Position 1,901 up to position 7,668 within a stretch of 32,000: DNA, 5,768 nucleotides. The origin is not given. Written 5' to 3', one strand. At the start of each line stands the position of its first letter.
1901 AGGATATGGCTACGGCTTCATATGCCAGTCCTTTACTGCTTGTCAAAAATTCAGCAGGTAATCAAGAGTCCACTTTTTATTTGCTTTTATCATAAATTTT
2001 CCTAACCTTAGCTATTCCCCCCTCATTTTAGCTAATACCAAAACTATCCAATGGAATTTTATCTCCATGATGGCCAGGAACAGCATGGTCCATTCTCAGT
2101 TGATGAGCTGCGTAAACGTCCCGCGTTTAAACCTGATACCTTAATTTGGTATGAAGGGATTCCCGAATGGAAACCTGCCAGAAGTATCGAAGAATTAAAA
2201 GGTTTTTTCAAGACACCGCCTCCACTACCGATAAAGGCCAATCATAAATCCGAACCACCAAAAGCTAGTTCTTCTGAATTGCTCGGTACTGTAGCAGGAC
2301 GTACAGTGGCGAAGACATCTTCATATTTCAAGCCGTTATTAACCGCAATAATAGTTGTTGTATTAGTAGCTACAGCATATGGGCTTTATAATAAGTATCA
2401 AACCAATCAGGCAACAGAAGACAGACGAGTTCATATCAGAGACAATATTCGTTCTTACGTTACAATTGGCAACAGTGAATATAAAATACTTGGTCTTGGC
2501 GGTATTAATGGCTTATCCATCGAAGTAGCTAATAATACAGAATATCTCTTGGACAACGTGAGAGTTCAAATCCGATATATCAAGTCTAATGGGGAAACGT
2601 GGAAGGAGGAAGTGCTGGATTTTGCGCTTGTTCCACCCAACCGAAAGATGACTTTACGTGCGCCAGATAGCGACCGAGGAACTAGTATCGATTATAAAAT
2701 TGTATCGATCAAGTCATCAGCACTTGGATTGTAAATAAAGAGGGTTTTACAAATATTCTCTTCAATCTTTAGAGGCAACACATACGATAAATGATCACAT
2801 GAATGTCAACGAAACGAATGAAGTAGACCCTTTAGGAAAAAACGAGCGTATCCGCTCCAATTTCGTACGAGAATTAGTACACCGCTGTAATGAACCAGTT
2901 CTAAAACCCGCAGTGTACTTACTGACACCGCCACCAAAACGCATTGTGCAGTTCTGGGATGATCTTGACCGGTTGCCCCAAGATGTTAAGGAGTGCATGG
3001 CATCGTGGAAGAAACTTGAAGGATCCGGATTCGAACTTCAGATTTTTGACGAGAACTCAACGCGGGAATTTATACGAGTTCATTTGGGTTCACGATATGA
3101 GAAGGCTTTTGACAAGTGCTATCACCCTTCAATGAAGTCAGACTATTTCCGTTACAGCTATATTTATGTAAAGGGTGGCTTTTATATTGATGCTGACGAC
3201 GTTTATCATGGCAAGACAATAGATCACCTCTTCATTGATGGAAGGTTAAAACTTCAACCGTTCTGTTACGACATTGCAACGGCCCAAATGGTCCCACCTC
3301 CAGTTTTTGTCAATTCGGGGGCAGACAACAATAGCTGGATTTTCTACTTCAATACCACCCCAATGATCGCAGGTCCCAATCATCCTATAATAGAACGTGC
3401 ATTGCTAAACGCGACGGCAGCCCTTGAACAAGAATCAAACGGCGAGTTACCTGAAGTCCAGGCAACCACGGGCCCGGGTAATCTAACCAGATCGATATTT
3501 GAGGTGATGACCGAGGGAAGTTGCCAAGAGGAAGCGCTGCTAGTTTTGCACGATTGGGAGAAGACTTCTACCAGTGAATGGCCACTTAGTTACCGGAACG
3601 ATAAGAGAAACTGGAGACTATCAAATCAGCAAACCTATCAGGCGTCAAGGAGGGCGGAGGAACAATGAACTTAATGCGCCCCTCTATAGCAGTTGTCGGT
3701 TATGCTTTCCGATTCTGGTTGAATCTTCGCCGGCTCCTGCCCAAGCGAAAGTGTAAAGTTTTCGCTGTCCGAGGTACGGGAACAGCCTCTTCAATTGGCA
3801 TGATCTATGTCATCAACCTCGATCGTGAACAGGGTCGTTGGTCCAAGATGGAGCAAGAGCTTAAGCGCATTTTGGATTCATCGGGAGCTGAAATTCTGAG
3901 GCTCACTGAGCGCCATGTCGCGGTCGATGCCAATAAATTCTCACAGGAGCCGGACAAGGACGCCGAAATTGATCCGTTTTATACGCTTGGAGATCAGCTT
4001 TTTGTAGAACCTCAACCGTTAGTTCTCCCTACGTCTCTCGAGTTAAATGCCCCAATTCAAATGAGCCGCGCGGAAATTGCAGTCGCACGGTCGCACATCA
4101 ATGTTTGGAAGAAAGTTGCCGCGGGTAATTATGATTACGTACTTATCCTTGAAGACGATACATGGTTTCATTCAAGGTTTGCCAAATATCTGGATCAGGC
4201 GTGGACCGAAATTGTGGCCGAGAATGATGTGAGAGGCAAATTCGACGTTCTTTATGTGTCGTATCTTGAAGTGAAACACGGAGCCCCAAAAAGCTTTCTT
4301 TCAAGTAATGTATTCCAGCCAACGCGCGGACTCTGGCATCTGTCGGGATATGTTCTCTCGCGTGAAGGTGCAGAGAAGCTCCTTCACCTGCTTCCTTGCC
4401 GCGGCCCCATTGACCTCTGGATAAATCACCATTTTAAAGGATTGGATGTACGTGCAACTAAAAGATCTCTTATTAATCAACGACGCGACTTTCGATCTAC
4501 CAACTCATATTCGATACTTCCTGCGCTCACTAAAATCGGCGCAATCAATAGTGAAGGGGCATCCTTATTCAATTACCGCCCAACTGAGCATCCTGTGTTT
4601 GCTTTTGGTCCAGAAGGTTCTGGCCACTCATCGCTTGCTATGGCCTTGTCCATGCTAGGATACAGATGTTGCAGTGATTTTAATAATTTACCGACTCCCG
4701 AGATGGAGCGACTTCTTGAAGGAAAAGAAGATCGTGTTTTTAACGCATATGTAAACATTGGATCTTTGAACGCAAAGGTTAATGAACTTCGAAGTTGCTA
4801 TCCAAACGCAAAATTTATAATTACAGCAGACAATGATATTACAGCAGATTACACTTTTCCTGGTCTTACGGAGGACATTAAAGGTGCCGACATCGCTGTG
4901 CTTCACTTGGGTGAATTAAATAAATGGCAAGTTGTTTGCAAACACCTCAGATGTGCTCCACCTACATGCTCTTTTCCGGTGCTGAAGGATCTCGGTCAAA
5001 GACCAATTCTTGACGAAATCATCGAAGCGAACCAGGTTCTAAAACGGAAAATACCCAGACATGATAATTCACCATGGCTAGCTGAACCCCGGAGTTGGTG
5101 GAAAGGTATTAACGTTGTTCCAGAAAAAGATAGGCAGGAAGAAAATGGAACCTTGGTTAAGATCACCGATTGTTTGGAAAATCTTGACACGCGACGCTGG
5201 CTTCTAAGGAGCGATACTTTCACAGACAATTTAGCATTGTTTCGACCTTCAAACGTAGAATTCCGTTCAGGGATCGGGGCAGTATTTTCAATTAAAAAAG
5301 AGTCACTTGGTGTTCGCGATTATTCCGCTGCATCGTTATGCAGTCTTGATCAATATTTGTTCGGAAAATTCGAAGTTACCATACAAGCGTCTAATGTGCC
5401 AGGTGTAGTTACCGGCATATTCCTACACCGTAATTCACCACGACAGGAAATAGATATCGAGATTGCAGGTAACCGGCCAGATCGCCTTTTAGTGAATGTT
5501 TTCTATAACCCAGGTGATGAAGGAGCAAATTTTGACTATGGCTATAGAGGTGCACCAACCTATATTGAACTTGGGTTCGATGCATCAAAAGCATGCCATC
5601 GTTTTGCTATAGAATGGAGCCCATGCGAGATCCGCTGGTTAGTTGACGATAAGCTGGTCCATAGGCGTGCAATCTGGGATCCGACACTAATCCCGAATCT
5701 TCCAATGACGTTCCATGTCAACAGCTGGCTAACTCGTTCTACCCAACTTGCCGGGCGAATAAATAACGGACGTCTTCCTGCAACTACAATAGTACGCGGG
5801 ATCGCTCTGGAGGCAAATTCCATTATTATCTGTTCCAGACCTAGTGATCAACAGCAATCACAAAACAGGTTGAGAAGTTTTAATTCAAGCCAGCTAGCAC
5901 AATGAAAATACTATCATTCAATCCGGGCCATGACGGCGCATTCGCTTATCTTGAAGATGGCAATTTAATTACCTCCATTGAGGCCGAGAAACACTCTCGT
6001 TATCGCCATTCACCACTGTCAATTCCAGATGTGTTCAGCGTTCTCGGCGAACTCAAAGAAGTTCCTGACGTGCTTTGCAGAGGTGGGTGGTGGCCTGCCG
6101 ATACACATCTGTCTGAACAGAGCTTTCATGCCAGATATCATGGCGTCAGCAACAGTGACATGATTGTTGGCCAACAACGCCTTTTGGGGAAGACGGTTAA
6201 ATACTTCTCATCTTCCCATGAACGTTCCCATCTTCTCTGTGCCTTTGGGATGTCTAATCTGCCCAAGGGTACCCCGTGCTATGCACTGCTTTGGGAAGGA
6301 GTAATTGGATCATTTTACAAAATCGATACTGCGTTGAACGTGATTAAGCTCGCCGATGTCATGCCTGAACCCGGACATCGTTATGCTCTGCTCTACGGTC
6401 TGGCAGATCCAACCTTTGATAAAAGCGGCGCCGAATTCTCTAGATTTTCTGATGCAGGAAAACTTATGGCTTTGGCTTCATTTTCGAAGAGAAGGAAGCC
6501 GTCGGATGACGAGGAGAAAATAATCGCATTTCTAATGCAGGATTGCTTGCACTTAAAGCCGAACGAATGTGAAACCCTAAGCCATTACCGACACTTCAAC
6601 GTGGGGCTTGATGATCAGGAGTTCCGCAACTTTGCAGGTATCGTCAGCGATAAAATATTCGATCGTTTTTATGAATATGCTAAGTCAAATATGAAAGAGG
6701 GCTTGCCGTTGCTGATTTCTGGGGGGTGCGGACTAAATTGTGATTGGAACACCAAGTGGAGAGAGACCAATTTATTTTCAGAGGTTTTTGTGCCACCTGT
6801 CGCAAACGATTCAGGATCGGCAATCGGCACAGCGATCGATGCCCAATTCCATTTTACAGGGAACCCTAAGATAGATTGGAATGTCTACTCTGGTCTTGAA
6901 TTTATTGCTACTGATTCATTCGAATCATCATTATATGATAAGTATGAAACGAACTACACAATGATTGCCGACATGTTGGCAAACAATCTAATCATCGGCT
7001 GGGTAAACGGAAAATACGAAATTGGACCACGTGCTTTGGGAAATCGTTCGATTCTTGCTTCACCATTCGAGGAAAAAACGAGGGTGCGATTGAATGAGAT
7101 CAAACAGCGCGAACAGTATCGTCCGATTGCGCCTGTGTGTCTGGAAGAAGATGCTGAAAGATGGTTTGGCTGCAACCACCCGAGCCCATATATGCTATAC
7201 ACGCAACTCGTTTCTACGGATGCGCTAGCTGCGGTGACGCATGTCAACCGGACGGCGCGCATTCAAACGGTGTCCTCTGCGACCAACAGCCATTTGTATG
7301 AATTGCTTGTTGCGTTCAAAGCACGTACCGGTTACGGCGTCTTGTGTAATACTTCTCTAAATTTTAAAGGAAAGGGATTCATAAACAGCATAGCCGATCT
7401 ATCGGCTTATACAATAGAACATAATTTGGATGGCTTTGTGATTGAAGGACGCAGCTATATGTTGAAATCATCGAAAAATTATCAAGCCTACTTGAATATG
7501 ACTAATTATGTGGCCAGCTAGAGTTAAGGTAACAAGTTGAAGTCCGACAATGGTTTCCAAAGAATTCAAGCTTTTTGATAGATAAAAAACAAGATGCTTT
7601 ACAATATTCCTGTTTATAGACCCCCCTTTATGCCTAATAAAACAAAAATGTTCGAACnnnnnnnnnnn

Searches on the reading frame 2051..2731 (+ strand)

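Call 68: search_protein_families(library=pfam, proteins=[window:2051-2731:+], max_evalue=0.0001)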
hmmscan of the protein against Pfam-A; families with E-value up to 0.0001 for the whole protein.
window:2051-2731:+ (227 aa): 1 family
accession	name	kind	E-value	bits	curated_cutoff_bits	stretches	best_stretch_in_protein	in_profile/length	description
PF14237.11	GYF_2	-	9.2e-14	51.4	25.8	1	4-49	2-50/50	GYF domain 2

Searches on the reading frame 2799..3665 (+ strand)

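Call 68: search_protein_families(library=pfam, proteins=[window:2799-3665:+], max_evalue=0.0001)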
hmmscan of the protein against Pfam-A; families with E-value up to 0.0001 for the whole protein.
window:2799-3665:+ (289 aa): 2 families
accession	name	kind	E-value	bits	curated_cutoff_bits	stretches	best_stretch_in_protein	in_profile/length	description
PF04488.21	Gly_transf_sug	-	5.5e-08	33.9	23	1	60-137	1-80/93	Glycosyltransferase sugar-binding region containing DXD motif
PF05704.18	Caps_synth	-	4.2e-06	26.8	24.5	1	47-142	48-141/278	Capsular polysaccharide synthesis protein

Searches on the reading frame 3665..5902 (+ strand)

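Call 68: search_protein_families(library=pfam, proteins=[window:3665-5902:+], max_evalue=0.0001)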
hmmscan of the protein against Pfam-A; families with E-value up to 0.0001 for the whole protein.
window:3665-5902:+ (746 aa): 3 families
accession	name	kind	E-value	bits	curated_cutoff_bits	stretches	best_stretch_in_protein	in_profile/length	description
PF00722.28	Glyco_hydro_16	-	8.4e-24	84.4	22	1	539-693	22-162/175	Glycosyl hydrolases family 16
PF01755.23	Glyco_transf_25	-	1.7e-16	61.1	24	1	47-243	4-188/199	Glycosyltransferase family 25 (LPS biosynthesis protein)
PF17784.7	Sulfotransfer_4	-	8.7e-05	22.9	22.8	0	311-387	2-96/215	Sulfotransferase domain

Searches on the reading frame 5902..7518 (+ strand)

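Call 68: search_protein_families(library=pfam, proteins=[window:5902-7518:+], max_evalue=0.0001)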
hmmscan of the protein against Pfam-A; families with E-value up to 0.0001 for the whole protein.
window:5902-7518:+ (539 aa): 2 families
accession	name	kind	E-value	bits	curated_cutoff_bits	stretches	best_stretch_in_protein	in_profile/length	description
PF16861.10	Carbam_trans_C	-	4.2e-55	186.3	27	1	356-516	1-165/170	Carbamoyltransferase C-terminus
PF02543.21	Carbam_trans_N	-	1e-20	74.9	24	1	103-312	129-346/346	Carbamoyltransferase N-terminus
